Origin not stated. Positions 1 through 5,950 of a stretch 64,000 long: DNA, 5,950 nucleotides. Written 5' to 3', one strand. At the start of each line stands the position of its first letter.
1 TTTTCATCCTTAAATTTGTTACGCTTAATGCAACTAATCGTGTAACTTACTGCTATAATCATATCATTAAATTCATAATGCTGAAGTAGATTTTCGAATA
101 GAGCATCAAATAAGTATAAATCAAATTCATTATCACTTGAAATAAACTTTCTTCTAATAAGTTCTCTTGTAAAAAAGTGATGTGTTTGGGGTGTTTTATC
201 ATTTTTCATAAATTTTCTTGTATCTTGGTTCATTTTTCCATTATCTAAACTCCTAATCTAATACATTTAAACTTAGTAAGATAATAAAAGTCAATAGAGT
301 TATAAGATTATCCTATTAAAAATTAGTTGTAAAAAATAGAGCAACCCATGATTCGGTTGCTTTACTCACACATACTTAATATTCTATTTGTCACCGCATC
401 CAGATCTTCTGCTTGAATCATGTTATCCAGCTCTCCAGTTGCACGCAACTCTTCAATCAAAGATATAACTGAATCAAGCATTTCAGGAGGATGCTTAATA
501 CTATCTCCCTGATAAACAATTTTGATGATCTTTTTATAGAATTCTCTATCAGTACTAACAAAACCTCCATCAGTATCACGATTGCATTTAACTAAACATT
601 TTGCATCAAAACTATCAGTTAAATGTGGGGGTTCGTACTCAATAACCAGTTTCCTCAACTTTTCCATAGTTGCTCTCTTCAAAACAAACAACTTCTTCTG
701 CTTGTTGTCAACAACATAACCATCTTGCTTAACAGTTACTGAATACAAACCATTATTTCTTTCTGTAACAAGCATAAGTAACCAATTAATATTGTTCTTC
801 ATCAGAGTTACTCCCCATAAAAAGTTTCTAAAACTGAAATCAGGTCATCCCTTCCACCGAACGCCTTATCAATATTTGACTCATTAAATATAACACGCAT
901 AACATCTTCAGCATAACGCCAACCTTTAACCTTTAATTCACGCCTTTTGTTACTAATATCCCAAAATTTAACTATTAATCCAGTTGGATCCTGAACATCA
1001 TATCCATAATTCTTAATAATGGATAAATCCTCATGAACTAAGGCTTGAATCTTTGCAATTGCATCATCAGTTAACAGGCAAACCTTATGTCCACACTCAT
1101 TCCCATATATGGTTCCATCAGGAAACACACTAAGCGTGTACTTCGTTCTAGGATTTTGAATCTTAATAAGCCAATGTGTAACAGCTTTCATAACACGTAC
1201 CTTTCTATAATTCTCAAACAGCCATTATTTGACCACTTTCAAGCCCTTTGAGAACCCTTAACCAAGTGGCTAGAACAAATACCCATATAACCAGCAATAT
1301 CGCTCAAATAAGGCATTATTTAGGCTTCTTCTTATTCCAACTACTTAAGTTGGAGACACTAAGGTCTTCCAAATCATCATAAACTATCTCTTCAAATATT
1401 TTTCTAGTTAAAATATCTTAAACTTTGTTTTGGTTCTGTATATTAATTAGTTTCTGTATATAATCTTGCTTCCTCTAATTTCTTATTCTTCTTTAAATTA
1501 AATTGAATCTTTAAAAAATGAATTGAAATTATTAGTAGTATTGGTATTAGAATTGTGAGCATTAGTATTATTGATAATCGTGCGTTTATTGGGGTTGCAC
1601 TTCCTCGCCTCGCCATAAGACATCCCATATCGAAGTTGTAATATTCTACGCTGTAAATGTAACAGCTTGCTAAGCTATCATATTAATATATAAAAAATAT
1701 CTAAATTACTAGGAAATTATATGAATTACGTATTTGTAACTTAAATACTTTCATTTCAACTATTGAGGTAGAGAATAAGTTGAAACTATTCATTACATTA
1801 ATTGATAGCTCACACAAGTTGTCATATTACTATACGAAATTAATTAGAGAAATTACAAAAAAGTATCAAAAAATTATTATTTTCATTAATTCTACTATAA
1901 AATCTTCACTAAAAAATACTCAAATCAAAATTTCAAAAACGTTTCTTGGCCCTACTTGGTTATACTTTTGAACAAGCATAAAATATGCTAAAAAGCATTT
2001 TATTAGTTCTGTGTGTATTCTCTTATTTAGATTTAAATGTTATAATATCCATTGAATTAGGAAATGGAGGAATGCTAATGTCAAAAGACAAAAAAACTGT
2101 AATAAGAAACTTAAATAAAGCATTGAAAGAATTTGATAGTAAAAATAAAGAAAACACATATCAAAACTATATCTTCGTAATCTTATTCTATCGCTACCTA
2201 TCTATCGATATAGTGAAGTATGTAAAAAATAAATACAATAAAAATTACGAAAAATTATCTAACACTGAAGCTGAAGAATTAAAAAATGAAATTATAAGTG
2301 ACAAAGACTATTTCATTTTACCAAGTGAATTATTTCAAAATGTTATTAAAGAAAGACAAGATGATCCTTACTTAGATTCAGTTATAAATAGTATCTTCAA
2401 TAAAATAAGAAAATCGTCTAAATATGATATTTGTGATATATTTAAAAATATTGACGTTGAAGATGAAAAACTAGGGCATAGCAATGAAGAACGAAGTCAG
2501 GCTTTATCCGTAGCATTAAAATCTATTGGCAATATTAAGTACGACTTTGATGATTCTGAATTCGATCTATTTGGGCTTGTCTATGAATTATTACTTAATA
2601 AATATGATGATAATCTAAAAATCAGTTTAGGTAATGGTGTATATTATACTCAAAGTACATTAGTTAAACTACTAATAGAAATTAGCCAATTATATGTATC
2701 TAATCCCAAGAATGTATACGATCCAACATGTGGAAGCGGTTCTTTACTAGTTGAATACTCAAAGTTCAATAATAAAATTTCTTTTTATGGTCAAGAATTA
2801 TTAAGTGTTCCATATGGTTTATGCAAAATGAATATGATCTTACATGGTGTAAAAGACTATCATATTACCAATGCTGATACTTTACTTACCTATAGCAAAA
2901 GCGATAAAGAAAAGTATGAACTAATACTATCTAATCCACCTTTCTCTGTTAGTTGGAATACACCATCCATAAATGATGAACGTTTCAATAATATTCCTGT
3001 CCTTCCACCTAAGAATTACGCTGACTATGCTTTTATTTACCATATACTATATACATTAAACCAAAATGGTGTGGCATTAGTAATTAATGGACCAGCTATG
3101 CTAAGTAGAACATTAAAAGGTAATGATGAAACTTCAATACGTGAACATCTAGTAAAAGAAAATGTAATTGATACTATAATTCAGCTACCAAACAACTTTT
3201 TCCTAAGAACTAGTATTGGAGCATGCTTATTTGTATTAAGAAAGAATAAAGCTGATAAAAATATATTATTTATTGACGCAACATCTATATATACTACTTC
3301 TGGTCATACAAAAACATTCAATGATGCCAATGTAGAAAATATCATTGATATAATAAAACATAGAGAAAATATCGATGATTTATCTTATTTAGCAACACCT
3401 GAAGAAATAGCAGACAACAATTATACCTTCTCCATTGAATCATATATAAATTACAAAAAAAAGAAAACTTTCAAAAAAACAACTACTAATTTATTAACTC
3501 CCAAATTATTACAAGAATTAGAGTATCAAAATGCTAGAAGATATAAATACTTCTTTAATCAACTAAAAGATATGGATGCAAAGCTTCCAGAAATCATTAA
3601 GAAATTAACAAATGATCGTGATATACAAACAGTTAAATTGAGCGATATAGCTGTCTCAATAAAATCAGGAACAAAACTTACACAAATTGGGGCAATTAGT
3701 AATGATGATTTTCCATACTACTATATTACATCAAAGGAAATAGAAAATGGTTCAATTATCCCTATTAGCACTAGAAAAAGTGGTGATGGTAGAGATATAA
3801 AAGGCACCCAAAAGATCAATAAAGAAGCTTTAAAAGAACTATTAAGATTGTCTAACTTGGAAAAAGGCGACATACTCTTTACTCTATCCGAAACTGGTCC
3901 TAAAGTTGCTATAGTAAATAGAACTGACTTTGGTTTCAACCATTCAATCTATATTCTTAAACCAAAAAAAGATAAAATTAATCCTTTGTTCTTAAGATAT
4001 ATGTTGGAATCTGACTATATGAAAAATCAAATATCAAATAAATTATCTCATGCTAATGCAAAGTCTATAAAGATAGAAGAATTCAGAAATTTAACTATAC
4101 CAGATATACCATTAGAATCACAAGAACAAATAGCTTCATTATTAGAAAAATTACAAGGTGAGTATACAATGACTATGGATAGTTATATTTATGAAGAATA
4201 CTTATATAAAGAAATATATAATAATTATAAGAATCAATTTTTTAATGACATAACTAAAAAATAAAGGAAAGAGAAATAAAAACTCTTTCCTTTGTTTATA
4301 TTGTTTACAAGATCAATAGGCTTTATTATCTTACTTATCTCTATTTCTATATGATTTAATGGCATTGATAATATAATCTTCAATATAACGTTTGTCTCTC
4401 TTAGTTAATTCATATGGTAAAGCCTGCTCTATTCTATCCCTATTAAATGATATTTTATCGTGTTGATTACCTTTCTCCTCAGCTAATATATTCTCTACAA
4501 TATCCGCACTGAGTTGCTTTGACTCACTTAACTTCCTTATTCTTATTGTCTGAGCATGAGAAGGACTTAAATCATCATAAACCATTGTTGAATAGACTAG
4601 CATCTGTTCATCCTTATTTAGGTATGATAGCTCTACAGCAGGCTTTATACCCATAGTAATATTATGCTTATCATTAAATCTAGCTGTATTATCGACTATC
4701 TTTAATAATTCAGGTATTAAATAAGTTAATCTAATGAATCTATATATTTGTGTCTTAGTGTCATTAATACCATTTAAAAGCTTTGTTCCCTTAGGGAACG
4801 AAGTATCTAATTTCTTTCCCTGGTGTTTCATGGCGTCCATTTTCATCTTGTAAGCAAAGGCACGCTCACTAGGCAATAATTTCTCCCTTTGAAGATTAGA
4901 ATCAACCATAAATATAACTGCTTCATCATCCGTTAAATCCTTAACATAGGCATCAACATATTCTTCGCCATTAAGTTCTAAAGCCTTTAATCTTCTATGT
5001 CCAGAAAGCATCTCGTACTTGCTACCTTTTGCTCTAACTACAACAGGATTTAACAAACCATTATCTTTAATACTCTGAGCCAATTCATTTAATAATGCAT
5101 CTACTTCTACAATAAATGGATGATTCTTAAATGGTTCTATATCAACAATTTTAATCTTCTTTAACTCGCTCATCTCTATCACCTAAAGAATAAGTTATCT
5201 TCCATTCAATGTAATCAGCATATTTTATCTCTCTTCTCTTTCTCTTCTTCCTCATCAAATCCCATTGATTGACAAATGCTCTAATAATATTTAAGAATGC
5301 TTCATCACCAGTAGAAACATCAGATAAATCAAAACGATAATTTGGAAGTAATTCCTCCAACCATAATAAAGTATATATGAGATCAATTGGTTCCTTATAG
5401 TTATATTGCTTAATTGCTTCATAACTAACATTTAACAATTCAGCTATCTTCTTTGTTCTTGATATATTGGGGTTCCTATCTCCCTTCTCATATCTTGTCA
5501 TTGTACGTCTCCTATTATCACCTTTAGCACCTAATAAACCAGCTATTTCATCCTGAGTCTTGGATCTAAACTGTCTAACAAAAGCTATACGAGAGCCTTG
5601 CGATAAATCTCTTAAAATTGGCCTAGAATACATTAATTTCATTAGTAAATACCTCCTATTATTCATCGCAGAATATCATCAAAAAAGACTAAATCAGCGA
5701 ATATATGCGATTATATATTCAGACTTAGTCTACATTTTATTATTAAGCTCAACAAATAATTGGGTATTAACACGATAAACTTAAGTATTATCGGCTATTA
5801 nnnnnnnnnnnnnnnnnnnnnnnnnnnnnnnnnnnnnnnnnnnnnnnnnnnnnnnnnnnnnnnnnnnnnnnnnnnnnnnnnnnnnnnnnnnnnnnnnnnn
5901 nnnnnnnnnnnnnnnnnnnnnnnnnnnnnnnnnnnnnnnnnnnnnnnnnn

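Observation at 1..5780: Compositionally foreign ~5.8-kb island: tandem paralogs, orphan M-S methyltransferase, ParB-like and XRE genes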

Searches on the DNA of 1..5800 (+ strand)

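Call 10: search_dna_similar(query=window:1-5800:+, collection=plasmids, mode=distant, max_rows=15)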
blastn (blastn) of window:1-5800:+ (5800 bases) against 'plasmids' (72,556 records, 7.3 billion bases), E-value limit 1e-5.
Records with a match: 1; places in all: 1; records where one place covers at least 80% of the query: 0.
Best place of each record, by identity: 60-80% 1.
By first word of the organism name: Pusillibacter 1.
By predicted mobility (MOB-suite, as given by PLSDB): conjugative 1.
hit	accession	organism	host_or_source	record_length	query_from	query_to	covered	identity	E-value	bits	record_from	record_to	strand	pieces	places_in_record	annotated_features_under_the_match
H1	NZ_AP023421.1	Pusillibacter faecalis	Homo sapiens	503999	4827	4930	2%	75.0%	1e-8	72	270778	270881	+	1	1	ParB/RepB/Spo0J family partition protein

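Call 11: search_dna_similar(query=window:1-5800:+, collection=phages, mode=distant, max_rows=15)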
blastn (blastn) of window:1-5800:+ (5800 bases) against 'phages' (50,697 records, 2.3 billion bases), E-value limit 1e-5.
Records with a match: 2; places in all: 2; records where one place covers at least 80% of the query: 0.
Best place of each record, by identity: 60-80% 2.
By first word of the organism name: Bacteriophage 2.
By host as written in the record: - 2.
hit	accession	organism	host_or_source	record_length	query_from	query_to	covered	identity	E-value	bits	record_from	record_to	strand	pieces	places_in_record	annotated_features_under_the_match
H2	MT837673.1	Bacteriophage sp.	human fecal samples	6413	4781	4949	3%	70.1%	4e-8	68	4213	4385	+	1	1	record has no annotation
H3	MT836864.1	Bacteriophage sp.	human fecal samples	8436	4826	4932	2%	75.7%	9e-11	77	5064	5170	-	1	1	record has no annotation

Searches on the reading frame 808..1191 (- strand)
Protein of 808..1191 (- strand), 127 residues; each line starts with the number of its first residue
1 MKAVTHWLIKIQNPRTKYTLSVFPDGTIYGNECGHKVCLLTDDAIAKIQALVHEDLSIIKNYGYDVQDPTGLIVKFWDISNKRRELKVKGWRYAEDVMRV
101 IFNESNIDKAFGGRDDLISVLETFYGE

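Call 6: search_protein_families(library=pfam, proteins=[window:808-1191:-], max_evalue=0.01)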
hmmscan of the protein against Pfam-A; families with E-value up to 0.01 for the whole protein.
window:808-1191:- (127 aa): 0 families

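Call 7: search_protein_families(library=padloc, proteins=[window:808-1191:-], max_evalue=0.01)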
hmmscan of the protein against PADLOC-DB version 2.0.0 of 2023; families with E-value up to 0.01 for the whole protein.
window:808-1191:- (127 aa): 0 families

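Call 8: search_protein_families(library=ncbifam, proteins=[window:808-1191:-], max_evalue=0.01)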
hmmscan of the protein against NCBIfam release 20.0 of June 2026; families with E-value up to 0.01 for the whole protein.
window:808-1191:- (127 aa): 0 families

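Call 9: search_protein_families(library=phrogs, proteins=[window:808-1191:-], max_evalue=0.01)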
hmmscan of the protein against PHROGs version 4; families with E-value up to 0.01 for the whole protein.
window:808-1191:- (127 aa): 0 families

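Call 18: find_encoding_contigs(protein=window:808-1191:-, flank=10000, max_places=6)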
Protein window:808-1191:- (127 aa): 4 contigs read that carry it; 3 places shown.
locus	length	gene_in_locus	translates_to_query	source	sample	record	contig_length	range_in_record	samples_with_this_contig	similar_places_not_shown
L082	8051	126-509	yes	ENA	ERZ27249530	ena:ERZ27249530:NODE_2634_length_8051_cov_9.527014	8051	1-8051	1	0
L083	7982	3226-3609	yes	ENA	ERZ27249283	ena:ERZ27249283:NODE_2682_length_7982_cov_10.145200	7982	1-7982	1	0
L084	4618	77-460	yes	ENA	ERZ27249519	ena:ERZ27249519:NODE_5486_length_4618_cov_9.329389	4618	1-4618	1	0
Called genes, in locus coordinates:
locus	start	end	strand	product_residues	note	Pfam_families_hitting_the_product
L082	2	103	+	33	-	?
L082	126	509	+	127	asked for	-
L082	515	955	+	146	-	-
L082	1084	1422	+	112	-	-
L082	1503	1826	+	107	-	-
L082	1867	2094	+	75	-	-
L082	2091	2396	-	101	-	-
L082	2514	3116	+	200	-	-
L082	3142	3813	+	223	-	PF00072:Response_reg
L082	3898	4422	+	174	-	PF05168:HEPN (weak)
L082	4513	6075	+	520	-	PF12161:HsdM_N, PF02384:N6_Mtase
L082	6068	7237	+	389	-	PF01420:Methylase_S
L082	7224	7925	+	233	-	-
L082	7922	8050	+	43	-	?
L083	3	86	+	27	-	?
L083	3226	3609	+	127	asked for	-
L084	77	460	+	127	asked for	-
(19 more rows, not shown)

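Call 43: find_encoding_contigs(protein=window:808-1191:-, flank=10000, max_places=10)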
Protein window:808-1191:- (127 aa): 4 contigs read that carry it; 3 places shown.
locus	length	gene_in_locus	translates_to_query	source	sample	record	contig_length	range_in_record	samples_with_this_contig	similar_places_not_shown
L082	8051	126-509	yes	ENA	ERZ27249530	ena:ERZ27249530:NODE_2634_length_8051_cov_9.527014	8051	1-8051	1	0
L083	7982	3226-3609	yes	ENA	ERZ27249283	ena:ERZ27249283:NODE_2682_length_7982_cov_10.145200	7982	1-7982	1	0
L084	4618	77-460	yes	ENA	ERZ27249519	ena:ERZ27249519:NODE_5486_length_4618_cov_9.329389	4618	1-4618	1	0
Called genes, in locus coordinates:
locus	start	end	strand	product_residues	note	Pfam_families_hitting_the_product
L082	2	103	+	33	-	?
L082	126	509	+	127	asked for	-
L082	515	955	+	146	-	-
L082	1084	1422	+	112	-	-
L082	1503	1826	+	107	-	-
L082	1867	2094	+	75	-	-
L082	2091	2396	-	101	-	-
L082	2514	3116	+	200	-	-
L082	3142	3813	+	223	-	PF00072:Response_reg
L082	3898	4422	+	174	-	PF05168:HEPN (weak)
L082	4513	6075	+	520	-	PF12161:HsdM_N, PF02384:N6_Mtase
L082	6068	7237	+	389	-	PF01420:Methylase_S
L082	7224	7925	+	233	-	-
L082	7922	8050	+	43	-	?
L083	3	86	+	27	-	?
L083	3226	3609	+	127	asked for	-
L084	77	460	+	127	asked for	-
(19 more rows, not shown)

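Call 70: find_related_loci(query=L082:7224-7925:+, collection=metagenome_contigs, flank=10000)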
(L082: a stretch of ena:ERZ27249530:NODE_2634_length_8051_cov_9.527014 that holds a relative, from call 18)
Query L082:7224-7925:+ (233 aa) in metagenome_contigs; peptide patterns used: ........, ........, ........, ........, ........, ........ (x = any residue, [..] = any of these).
115 stretches matched a pattern, but none encodes a relative of the query by tblastn (E <= 1e-3).

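Call 72: search_protein_representatives(protein=window:808-1191:-)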
Query: 127 residues. Proteins with E-value up to 0.001 (for the whole library): 27; up to 1e-10: 7; up to 1e-30: 1. The best 27 are listed.
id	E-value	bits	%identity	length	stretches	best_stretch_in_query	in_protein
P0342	1.5e-32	128.4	47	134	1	6-125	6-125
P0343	9.0e-23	96.8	38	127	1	6-125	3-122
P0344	2.0e-21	92.5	44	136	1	6-120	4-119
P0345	1.4e-16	76.8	37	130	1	5-103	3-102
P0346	1.7e-14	70.0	33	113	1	5-111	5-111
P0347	4.4e-12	62.2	29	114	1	6-109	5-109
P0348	1.4e-11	60.6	34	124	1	1-112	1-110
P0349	1.8e-10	57.0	30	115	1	4-104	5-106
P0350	4.2e-10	55.8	30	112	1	3-108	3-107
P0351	9.9e-09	51.4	30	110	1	6-107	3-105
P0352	1.0e-07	48.1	32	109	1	5-108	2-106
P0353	4.2e-07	46.1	36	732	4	26-70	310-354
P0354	5.2e-07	45.8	28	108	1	8-106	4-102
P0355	5.9e-07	45.6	28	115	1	6-106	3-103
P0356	8.6e-07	45.1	27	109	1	4-103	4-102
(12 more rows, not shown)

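Call 79: predict_structure(alignment_id=A5)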
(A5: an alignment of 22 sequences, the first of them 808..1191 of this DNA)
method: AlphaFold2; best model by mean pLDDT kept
length: 127 residues; sequences in the alignment: 22
mean_pLDDT: 90.2   pTM: 0.83
mean pLDDT of the five models: 90.2, 90.0, 89.9, 89.1, 88.4
residues with pLDDT >= 90: 94; 70-90: 23; 50-70: 8; < 50: 2
segments of 3 or more residues with pLDDT < 50: none
pLDDT, mean of each block of 10 residues (from residue 1): 76 95 96 93 98 91 71 91 88 95 97 93 88
secondary structure, 60 per line:
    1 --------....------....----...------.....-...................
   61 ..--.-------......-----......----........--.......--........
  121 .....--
elements in order: E9-12 E19-22 E27-29 E36-40 H42-62 E73-78 E84-89 H94-101 E107-110 H113-125

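Call 92: search_protein_families(library=pfam, proteins=[L082:1084-1422:+, L082:1503-1826:+, L082:1867-2094:+, L082:2091-2396:-, L082:2514-3116:+, L082:3142-3813:+, L082:3898-4422:+, L082:7224-7925:+], max_evalue=0.01)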
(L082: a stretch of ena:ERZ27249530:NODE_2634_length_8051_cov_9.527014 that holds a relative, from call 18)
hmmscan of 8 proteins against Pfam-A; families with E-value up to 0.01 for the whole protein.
L082:1084-1422:+ (112 aa): 0 families

L082:1503-1826:+ (107 aa): 1 family
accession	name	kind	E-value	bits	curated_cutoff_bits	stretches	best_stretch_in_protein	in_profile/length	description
PF09758.14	FPL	-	0.004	17.6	26.1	1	16-68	70-119/148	Uncharacterised conserved protein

L082:1867-2094:+ (75 aa): 0 families

L082:2091-2396:- (101 aa): 0 families

L082:2514-3116:+ (200 aa): 0 families

L082:3142-3813:+ (223 aa): 2 families
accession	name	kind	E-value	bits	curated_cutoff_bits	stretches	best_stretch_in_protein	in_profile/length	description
PF00072.30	Response_reg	-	1.7e-09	38.2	30.2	1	104-208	5-106/111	Response regulator receiver domain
PF08391.16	Ly49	-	0.0036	18.2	31.5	1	7-88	11-92/119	Ly49-like protein, N-terminal region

L082:3898-4422:+ (174 aa): 1 family
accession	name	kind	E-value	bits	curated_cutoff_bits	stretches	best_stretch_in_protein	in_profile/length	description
PF05168.19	HEPN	-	1.3e-06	29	22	1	76-143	28-94/117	HEPN domain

L082:7224-7925:+ (233 aa): 0 families

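Call 93: search_protein_families(library=padloc, proteins=[L082:1084-1422:+, L082:1503-1826:+, L082:1867-2094:+, L082:2091-2396:-, L082:2514-3116:+, L082:3142-3813:+, L082:3898-4422:+, L082:7224-7925:+, L082:4513-6075:+, L082:6068-7237:+], max_evalue=0.001)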
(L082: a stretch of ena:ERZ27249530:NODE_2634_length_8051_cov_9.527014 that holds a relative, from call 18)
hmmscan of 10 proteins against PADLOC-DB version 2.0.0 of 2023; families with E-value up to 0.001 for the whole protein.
L082:1084-1422:+ (112 aa): 0 families

L082:1503-1826:+ (107 aa): 0 families

L082:1867-2094:+ (75 aa): 0 families

L082:2091-2396:- (101 aa): 1 family
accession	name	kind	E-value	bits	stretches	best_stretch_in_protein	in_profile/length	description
PDLC02926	HTH_VI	-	0.00081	17.6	0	23-69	2-46/92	-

L082:2514-3116:+ (200 aa): 0 families

L082:3142-3813:+ (223 aa): 0 families

L082:3898-4422:+ (174 aa): 0 families

L082:7224-7925:+ (233 aa): 0 families

L082:4513-6075:+ (520 aa): 38 families (the best 25 are shown)
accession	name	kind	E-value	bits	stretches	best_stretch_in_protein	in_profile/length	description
PDLC03022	MTase_I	-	2.2e-126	421.3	1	9-487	3-486/857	Type I methyltransferase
PDLC03027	MTase_I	-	1.4e-91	306.3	2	113-501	73-460/810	Type I methyltransferase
PDLC03031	MTase_I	-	9.8e-78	260.2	1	12-487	8-495/834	Type I methyltransferase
PDLC03032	MTase_I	-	1.3e-72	243.2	2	124-479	84-443/1001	Type I methyltransferase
PDLC03020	MTase_I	-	7.1e-59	197.9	1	10-395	4-393/410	Type I methyltransferase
PDLC03021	MTase_I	-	7.2e-56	188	1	86-512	59-490/491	Type I methyltransferase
PDLC03033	MTase_I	-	8.3e-56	188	1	20-513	21-530/541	Type I methyltransferase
PDLC04134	mad2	-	5.6e-55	185.1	1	3-443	132-483/492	mads_2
PDLC03038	MTase_I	-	4e-53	178.5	1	10-497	7-472/896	Type I methyltransferase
PDLC03028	MTase_I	-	9.4e-52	174.3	1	11-514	728-1229/1236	Type I methyltransferase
PDLC03029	MTase_I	-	2e-50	169.9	1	9-513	6-517/661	Type I methyltransferase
PDLC03039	MTase_I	-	5.5e-49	164.9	1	11-506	6-482/708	Type I methyltransferase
PDLC03240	MTase_II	-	1.9e-48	163.6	1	11-500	7-492/511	Type II methyltransferase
PDLC03019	MTase_I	-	4.8e-47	158.8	1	14-441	10-416/932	Type I methyltransferase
PDLC03026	MTase_I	-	3.1e-39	133.4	1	151-517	99-480/487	Type I methyltransferase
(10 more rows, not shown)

L082:6068-7237:+ (389 aa): 100 families (the best 25 are shown)
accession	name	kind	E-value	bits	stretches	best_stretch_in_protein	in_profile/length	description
PDLC03057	Specificity_I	-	1.8e-93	311.6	1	1-382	1-403/407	Type I specificity subunit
PDLC03144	Specificity_I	-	2.1e-92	308.7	1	1-385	1-386/388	Type I specificity subunit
PDLC03077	Specificity_I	-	1.7e-74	249.9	1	1-382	1-409/417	Type I specificity subunit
PDLC03060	Specificity_I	-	6.2e-50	168.3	1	194-379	8-193/398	Type I specificity subunit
PDLC03099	Specificity_I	-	3.7e-43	146.2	3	16-167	5-150/405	Type I specificity subunit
PDLC03111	Specificity_I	-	2.2e-41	139.9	2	1-186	1-194/207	Type I specificity subunit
PDLC03126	Specificity_I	-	2.5e-41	140.2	3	279-386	322-429/690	Type I specificity subunit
PDLC03068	Specificity_I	-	4.4e-34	116.3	2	191-375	6-190/403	Type I specificity subunit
PDLC04137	mad5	-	4.4e-33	113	1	15-376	2-390/392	mads_5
PDLC03082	Specificity_I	-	7.6e-30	102.5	1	12-159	186-332/368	Type I specificity subunit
PDLC03073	Specificity_I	-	8.3e-30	102.3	2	28-185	264-420/437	Type I specificity subunit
PDLC03090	Specificity_I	-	1.2e-29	101.8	2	192-349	25-181/434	Type I specificity subunit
PDLC03107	Specificity_I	-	3.8e-29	99.9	2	190-383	4-180/392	Type I specificity subunit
PDLC03194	Specificity_I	-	9.6e-28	95.3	2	191-374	11-189/391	Type I specificity subunit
PDLC03188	Specificity_I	-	2.6e-27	93.8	1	17-159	264-407/458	Type I specificity subunit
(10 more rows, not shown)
